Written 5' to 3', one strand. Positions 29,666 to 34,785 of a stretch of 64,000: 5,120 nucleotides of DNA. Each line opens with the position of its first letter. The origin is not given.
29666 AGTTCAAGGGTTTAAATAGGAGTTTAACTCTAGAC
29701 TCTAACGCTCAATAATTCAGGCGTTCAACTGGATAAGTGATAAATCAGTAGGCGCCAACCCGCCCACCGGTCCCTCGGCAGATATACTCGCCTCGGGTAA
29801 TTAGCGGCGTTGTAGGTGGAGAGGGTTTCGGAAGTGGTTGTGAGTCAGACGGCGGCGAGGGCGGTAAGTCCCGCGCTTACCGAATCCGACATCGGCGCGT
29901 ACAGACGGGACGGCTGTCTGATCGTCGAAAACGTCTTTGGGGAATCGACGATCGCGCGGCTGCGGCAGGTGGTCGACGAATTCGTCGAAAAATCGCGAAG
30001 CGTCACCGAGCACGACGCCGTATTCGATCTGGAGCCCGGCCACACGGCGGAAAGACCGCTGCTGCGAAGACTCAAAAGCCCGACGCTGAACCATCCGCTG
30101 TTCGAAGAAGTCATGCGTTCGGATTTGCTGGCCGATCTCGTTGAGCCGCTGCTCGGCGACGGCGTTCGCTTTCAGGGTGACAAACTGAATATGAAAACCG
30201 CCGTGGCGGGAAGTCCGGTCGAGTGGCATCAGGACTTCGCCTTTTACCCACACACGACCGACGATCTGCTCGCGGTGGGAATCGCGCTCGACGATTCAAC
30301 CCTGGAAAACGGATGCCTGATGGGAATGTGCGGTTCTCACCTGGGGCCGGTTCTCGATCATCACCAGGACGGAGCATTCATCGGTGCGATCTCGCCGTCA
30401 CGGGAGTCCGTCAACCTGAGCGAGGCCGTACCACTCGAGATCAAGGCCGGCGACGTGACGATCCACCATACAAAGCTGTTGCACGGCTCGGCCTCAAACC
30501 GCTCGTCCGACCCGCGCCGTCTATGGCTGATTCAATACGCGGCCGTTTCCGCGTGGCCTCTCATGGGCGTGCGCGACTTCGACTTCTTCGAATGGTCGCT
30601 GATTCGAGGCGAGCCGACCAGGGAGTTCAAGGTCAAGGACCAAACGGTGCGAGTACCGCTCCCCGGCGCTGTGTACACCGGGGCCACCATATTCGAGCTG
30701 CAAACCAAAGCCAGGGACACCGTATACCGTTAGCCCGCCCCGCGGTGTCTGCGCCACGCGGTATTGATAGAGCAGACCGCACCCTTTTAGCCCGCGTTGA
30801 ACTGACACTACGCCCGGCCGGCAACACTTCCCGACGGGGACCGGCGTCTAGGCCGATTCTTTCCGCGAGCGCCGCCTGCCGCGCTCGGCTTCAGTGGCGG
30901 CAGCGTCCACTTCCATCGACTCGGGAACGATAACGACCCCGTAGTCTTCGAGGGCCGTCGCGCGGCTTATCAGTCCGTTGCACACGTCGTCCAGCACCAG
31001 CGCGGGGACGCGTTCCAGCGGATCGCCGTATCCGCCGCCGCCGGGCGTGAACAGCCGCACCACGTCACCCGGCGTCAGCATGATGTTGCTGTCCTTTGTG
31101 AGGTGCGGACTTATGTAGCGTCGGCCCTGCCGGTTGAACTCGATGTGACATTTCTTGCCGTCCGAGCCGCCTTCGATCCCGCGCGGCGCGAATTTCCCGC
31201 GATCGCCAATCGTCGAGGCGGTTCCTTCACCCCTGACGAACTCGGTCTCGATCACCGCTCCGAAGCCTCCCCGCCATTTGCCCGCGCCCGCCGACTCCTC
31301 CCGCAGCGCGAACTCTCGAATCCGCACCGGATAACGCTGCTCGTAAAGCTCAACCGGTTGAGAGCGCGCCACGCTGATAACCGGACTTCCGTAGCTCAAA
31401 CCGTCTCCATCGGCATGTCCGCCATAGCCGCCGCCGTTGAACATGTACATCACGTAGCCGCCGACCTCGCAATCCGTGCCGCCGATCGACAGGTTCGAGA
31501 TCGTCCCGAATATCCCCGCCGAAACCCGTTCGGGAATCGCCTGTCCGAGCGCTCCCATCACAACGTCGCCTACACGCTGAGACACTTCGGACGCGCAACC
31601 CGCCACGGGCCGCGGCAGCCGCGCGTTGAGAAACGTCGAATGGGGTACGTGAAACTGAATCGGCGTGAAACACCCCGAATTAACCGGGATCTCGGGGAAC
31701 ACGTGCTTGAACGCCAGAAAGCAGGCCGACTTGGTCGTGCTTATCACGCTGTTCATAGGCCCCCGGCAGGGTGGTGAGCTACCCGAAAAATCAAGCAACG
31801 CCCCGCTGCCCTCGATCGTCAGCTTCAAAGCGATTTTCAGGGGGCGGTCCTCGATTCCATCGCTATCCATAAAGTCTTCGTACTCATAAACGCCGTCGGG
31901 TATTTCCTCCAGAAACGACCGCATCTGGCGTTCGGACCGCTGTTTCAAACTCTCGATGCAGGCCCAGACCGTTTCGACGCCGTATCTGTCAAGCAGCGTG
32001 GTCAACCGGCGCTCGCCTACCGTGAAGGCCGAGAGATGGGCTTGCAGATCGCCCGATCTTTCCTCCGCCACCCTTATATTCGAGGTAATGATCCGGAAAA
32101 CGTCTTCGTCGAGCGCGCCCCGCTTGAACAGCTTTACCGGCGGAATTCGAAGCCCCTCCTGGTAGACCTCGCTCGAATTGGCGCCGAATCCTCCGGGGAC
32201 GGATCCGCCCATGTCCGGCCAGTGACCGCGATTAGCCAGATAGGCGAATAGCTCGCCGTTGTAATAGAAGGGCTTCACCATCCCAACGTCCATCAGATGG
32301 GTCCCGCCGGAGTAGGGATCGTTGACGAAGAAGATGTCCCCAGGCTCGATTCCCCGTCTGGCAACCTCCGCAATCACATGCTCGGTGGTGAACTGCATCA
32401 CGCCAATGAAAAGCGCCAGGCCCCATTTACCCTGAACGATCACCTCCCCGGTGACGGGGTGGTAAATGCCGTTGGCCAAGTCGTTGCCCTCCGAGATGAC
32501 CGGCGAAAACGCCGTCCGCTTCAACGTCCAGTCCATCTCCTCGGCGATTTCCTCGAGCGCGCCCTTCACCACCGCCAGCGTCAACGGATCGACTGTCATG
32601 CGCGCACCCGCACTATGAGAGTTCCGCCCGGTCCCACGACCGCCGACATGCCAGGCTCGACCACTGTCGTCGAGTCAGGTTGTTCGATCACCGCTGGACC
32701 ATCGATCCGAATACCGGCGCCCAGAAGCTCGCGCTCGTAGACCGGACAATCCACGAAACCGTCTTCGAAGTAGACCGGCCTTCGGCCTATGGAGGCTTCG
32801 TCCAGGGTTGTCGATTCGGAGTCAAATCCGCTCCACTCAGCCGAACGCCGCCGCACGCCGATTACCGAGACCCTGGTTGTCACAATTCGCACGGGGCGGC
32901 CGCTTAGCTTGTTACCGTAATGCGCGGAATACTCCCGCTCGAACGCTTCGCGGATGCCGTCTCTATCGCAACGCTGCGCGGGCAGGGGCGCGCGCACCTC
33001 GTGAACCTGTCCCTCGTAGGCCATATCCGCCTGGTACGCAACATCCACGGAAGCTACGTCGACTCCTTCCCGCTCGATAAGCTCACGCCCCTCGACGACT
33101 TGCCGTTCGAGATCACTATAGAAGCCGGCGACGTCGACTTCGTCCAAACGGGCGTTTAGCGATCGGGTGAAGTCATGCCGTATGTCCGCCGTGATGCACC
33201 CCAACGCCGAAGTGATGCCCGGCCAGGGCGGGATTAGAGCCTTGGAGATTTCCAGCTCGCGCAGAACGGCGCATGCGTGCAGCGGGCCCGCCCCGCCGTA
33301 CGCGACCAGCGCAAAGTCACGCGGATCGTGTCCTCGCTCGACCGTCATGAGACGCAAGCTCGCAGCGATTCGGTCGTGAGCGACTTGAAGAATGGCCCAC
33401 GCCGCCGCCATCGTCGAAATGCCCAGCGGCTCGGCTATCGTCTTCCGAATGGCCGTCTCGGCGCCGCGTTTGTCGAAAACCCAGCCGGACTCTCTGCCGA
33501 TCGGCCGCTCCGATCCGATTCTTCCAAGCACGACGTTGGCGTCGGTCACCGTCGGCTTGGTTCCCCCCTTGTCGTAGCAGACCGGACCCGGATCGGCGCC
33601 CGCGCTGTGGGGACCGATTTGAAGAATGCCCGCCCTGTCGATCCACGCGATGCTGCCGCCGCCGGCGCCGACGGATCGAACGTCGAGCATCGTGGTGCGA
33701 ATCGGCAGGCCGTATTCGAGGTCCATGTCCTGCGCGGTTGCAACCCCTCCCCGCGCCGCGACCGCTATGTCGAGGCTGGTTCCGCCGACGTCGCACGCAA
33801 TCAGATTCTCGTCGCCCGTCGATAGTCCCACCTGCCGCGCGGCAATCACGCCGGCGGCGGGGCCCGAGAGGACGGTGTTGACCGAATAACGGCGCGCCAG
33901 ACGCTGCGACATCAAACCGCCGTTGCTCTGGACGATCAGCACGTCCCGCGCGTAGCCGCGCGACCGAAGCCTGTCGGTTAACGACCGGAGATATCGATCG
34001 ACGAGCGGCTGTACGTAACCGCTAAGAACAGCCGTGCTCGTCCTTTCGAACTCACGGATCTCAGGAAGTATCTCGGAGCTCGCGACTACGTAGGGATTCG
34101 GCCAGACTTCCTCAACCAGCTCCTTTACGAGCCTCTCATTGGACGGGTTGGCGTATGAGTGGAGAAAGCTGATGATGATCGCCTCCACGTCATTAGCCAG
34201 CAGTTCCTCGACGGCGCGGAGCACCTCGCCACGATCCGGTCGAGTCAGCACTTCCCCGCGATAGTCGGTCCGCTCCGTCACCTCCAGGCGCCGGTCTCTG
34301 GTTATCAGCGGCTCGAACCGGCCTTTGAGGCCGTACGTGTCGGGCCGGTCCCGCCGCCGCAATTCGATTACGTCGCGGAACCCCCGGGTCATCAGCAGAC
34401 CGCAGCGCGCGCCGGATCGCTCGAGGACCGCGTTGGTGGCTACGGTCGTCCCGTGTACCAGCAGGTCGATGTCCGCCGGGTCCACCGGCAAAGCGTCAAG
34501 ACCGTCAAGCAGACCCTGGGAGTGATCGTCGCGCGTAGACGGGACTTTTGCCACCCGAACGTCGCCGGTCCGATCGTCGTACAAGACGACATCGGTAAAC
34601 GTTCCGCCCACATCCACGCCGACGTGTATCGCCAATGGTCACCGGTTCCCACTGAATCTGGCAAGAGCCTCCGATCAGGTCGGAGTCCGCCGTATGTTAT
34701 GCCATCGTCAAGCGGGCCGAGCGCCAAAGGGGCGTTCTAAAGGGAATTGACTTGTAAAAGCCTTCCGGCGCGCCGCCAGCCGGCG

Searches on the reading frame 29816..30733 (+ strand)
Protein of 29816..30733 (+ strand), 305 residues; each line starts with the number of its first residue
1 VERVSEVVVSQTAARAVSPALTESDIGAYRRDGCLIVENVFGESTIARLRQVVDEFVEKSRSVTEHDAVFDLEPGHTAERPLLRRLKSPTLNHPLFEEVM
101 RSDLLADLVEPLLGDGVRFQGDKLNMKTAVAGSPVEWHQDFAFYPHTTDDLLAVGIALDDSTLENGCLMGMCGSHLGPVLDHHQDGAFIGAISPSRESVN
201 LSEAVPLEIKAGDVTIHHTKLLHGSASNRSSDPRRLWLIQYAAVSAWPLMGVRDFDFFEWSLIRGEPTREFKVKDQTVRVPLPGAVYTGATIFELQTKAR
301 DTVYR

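Call 20: search_protein_families(library=pfam, proteins=[window:29816-30733:+], max_evalue=0.001)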
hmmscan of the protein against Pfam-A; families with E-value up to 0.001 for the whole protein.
window:29816-30733:+ (305 aa): 1 family
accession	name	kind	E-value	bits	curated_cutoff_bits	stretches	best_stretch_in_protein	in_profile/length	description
PF05721.19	PhyH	-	1.4e-35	123.9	22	1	29-235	1-212/213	Phytanoyl-CoA dioxygenase (PhyH)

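Call 48: find_related_loci(query=window:29816-30733:+, collection=metagenome_contigs, flank=10000)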
Query window:29816-30733:+ (305 aa) in metagenome_contigs; peptide patterns used: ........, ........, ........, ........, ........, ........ (x = any residue, [..] = any of these).
201 stretches matched a pattern; 113 encode a relative of the query (tblastn E <= 1e-3); the best 80 are kept; 80 distinct loci.
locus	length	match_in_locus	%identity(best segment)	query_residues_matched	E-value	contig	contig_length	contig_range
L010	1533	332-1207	57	12-304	7e-118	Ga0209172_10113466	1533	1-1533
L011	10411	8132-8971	56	21-301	1e-108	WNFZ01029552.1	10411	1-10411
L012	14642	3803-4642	56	21-301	1e-108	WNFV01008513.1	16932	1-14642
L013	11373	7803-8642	56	21-301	1e-108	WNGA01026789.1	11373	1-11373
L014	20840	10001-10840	56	21-301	1e-108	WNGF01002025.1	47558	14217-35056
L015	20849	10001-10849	54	21-304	2e-106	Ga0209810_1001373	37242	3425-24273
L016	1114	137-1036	55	3-304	4e-113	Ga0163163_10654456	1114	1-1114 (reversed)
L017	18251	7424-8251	55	21-296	2e-102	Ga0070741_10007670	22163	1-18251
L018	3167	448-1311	53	12-300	2e-104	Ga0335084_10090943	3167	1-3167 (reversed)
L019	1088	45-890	54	18-300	2e-110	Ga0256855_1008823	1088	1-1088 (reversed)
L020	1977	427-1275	53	21-304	4e-106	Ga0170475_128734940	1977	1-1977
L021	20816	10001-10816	55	29-301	2e-100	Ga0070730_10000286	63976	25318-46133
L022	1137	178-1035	53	18-304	2e-109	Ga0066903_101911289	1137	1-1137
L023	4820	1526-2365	53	21-303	1e-99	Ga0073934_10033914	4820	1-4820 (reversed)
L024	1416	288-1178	52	5-304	4e-107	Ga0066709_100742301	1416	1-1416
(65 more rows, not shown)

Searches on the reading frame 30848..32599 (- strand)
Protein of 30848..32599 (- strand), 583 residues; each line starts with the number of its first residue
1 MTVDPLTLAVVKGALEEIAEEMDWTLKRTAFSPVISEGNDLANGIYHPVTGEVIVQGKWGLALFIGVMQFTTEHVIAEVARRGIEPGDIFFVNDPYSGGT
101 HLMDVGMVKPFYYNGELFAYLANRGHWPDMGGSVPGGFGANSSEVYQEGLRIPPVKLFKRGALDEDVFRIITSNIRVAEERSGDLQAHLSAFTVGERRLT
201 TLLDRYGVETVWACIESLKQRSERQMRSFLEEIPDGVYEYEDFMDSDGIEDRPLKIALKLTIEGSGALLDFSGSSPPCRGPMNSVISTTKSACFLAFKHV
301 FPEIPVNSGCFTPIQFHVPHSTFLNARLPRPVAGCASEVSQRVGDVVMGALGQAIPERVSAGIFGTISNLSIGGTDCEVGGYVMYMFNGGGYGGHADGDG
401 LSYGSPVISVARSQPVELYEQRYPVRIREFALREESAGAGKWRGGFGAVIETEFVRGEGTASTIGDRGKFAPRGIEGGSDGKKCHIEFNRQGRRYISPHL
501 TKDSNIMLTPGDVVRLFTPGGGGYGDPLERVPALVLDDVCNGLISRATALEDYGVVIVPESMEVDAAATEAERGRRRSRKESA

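Call 20: search_protein_families(library=pfam, proteins=[window:30848-32599:-], max_evalue=0.001)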
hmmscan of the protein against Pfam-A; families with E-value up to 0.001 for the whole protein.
window:30848-32599:- (583 aa): 1 family
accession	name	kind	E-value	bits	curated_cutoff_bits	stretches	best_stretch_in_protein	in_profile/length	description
PF02538.19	Hydantoinase_B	-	1.1e-170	569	26.8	1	4-527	1-519/519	Hydantoinase B/oxoprolinase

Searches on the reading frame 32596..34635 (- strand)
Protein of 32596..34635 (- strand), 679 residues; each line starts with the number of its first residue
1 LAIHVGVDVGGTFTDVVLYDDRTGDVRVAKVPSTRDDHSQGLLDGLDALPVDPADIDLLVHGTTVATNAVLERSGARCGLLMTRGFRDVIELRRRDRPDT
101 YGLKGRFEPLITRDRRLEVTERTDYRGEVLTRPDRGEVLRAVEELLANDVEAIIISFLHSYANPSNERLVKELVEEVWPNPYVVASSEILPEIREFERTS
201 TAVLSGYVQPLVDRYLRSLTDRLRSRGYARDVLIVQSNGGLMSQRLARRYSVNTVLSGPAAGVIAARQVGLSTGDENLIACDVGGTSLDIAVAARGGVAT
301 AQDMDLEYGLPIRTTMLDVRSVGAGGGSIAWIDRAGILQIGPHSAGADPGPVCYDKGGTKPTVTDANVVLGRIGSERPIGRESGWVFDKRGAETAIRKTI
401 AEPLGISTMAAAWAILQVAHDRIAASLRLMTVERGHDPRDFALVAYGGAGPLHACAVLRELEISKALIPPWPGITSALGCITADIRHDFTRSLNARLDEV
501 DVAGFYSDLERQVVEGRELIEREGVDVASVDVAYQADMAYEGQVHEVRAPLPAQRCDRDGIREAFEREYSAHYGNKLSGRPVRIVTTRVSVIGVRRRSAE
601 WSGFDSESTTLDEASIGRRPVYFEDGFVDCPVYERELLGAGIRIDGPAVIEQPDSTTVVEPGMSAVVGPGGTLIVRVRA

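Call 20: search_protein_families(library=pfam, proteins=[window:32596-34635:-], max_evalue=0.001)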
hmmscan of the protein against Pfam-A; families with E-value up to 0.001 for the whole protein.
window:32596-34635:- (679 aa): 3 families
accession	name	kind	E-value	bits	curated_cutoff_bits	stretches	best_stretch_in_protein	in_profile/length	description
PF01968.24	Hydantoinase_A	-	7.3e-89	298.3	22.9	1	198-488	1-290/291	Hydantoinase/oxoprolinase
PF05378.19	Hydant_A_N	-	7.5e-54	182.5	25.2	1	4-177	1-175/176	Hydantoinase/oxoprolinase N-terminal region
PF19278.4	Hydant_A_C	-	3.7e-16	59.5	21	1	504-666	16-181/193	Hydantoinase/oxoprolinase C-terminal domain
